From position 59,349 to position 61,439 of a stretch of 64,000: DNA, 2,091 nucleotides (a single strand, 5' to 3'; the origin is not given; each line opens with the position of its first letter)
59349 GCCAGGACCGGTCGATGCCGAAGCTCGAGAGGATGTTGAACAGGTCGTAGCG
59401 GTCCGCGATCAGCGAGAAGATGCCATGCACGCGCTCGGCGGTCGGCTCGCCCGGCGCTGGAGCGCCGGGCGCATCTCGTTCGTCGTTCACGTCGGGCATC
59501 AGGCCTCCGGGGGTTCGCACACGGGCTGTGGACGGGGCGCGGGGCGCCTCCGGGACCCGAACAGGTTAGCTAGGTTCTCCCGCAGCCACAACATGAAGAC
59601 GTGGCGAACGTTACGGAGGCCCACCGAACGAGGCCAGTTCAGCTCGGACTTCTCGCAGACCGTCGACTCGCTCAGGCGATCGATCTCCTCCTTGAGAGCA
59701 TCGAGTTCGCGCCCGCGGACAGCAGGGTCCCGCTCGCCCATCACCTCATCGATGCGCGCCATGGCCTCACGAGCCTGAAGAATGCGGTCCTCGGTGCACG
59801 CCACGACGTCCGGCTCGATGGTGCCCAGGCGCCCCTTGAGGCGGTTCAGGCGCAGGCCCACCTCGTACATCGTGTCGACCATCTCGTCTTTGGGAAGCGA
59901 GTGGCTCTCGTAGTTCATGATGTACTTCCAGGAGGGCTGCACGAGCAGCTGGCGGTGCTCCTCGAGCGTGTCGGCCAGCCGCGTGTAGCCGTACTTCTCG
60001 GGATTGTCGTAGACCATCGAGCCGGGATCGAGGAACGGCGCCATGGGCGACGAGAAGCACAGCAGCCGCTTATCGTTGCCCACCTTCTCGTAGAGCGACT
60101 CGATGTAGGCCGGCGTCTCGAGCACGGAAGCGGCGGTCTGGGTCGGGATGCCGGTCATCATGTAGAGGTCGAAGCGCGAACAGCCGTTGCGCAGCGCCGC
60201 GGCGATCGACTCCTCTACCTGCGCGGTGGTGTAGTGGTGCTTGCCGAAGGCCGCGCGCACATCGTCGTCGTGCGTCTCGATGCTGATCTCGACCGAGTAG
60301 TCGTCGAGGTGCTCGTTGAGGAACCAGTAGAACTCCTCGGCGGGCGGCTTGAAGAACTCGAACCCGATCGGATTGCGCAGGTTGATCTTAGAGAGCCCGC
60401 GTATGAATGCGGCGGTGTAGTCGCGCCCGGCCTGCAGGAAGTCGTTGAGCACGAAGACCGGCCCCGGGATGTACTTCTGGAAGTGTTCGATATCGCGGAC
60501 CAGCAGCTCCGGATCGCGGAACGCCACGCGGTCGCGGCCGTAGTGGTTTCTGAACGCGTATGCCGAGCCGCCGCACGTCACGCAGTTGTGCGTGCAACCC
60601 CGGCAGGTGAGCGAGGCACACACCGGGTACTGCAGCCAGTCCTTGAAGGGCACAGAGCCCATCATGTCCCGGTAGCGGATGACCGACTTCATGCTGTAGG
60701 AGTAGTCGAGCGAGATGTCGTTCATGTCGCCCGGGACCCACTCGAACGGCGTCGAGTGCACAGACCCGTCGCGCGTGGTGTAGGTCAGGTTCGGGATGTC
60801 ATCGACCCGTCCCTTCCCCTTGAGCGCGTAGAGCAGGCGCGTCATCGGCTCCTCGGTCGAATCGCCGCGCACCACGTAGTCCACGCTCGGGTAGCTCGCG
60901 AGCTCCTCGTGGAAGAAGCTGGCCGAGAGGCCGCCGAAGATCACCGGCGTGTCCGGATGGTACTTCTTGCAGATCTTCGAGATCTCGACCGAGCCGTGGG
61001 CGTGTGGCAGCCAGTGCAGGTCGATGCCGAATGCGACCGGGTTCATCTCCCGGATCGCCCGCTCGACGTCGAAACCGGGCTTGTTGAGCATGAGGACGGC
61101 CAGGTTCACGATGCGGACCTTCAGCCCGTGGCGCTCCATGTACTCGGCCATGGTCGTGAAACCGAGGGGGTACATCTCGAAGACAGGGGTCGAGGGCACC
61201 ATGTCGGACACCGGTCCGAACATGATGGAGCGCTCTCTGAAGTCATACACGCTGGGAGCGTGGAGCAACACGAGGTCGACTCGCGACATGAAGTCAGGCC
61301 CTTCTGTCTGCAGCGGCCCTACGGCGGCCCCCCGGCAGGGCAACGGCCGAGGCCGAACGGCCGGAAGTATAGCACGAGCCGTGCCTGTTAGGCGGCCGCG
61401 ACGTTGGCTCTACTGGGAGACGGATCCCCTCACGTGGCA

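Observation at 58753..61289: B12-binding radical SAM enzyme translationally coupled to MenG: candidate novel menaquinone-tailoring step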

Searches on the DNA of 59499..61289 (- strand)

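Call 57: search_rna_families(sources=[L084, L085, L087, L088, L090, L082, L083], threshold=gathering)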
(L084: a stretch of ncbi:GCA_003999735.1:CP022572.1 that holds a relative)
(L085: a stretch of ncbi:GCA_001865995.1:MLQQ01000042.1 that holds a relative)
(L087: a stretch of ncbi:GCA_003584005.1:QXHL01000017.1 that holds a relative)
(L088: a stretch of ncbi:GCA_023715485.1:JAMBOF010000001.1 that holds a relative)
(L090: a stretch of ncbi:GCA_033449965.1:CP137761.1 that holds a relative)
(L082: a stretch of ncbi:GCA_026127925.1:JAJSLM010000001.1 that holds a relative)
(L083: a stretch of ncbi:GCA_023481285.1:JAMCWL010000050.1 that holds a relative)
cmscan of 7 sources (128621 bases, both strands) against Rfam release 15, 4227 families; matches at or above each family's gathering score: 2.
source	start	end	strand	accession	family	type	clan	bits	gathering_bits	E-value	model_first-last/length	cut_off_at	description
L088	3507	3602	+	RF00442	Guanidine-I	Cis-reg; riboswitch;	-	91.3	63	7.7e-15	1-107/107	no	Guanidine-I riboswitch aptamer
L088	17613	17720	+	RF00059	TPP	Cis-reg; riboswitch;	-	69.8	54.3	2.3e-11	1-105/105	no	TPP riboswitch aptamer (THI element)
